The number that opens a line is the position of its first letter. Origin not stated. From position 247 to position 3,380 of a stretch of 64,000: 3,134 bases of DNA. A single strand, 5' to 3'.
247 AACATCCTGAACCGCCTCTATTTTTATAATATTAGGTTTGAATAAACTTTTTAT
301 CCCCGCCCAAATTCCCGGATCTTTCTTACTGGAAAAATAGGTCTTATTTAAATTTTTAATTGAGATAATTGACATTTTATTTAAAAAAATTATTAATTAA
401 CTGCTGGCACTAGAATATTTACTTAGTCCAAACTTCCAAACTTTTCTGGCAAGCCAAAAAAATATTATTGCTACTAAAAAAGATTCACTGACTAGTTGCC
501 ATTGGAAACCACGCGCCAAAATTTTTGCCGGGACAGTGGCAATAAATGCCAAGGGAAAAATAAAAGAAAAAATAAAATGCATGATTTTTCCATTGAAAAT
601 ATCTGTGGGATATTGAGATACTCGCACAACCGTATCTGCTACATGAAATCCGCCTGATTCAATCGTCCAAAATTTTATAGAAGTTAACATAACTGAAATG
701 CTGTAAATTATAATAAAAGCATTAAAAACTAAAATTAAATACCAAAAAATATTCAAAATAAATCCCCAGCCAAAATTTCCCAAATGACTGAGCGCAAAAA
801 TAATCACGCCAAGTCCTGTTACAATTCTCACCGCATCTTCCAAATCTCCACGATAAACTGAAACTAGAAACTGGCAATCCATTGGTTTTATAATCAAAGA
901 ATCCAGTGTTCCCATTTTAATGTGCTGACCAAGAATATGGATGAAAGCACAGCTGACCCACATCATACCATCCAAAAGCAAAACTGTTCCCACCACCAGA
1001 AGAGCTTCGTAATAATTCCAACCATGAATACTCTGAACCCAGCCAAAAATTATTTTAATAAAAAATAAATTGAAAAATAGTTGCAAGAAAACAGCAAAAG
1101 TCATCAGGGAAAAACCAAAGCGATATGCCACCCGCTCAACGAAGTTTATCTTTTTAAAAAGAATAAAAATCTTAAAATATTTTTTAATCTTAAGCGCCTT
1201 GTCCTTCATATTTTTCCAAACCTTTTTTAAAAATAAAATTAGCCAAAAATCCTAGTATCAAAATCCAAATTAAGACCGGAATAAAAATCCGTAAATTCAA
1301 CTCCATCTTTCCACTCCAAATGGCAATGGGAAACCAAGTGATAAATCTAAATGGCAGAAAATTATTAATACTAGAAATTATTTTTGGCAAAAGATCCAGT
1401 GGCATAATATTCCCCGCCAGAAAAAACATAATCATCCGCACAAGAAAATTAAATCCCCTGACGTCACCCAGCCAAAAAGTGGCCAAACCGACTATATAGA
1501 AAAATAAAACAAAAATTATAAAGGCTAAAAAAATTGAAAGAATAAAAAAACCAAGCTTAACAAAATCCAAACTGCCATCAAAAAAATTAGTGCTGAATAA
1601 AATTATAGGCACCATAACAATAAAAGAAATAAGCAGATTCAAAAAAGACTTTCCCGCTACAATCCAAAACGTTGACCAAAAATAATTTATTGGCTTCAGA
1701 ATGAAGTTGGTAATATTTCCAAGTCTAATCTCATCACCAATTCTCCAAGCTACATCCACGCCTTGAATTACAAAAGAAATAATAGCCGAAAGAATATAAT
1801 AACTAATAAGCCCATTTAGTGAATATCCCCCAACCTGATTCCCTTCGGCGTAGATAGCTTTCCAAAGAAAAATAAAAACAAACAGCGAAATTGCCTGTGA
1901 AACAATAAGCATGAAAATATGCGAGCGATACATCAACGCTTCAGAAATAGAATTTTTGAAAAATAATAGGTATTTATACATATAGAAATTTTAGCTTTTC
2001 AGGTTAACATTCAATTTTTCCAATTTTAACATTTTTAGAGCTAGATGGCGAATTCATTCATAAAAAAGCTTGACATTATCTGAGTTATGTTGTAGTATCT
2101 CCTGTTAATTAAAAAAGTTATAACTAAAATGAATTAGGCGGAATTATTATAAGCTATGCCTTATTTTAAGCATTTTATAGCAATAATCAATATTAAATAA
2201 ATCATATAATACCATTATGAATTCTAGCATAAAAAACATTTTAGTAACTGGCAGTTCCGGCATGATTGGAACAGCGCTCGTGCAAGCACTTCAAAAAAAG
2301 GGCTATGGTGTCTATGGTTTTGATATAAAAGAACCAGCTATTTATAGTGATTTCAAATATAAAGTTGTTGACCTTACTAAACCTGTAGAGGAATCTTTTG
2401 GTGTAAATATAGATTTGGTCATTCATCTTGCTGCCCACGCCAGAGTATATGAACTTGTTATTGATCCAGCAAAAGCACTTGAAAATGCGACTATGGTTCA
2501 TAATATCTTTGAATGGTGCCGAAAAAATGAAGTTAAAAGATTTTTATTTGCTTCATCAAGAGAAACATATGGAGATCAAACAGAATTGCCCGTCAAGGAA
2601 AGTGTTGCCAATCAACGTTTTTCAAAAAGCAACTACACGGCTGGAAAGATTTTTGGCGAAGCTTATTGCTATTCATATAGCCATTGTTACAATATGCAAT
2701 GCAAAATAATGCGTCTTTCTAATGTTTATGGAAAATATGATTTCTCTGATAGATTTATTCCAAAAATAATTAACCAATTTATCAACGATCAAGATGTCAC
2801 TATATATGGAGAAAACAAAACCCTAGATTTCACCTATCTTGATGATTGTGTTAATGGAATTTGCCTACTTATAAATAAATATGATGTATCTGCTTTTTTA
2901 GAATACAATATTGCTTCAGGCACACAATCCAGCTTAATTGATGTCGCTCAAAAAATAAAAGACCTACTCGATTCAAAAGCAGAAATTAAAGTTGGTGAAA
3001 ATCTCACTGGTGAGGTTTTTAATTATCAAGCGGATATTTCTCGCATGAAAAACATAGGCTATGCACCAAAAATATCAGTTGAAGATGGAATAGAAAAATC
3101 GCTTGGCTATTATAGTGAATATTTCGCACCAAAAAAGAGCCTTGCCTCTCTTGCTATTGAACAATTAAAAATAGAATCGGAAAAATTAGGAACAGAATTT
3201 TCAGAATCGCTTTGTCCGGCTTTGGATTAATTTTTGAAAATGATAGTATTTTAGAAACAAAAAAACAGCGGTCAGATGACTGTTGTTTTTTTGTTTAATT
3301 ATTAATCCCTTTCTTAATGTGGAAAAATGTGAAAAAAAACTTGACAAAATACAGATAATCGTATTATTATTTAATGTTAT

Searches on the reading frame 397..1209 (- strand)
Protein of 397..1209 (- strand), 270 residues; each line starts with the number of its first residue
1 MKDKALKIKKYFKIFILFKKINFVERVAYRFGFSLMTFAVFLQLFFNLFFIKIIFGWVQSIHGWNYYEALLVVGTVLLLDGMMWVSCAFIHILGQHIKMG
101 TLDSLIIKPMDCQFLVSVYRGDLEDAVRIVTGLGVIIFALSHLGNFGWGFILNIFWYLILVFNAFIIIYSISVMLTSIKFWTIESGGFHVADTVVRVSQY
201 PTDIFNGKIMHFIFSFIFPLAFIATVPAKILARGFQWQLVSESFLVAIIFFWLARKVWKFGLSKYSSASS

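Call 81: search_protein_families(library=pfam, proteins=[window:397-1209:-], max_evalue=0.001)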
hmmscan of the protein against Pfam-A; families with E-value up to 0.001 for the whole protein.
window:397-1209:- (270 aa): 1 family
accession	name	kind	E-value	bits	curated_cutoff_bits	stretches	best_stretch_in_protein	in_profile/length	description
PF06182.17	ABC2_membrane_6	-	2.3e-38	132.7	22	1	42-269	2-229/229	ABC-2 family transporter protein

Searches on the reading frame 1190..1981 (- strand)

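Call 81: search_protein_families(library=pfam, proteins=[window:1190-1981:-], max_evalue=0.001)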
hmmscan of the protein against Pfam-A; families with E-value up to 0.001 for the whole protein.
window:1190-1981:- (263 aa): 1 family
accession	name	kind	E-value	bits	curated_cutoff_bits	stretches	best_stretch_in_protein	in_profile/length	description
PF06182.17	ABC2_membrane_6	-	6.1e-23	82.2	22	1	32-262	3-229/229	ABC-2 family transporter protein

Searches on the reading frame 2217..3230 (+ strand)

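Call 81: search_protein_families(library=pfam, proteins=[window:2217-3230:+], max_evalue=0.001)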
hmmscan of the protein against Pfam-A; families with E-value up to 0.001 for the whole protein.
window:2217-3230:+ (337 aa): 6 families
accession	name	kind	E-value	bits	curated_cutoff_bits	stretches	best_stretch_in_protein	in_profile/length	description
PF01370.27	Epimerase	-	3.2e-45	154.9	20.9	1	8-233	1-240/240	NAD dependent epimerase/dehydratase family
PF16363.11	GDP_Man_Dehyd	-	2.9e-32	112.9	27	1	9-294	1-331/332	GDP-mannose 4,6 dehydratase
PF04321.23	RmlD_sub_bind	-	6.5e-13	48.8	27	1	7-255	2-235/287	RmlD substrate binding domain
PF01073.25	3Beta_HSD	-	1.3e-09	38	22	1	9-212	1-222/280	3-beta hydroxysteroid dehydrogenase/isomerase family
PF07993.18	NAD_binding_4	-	3.9e-08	33.2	20.1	1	57-173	81-210/258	Male sterility protein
PF02719.21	Polysacc_synt_2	-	4.8e-05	23.1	20.2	0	8-115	1-129/293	Polysaccharide biosynthesis protein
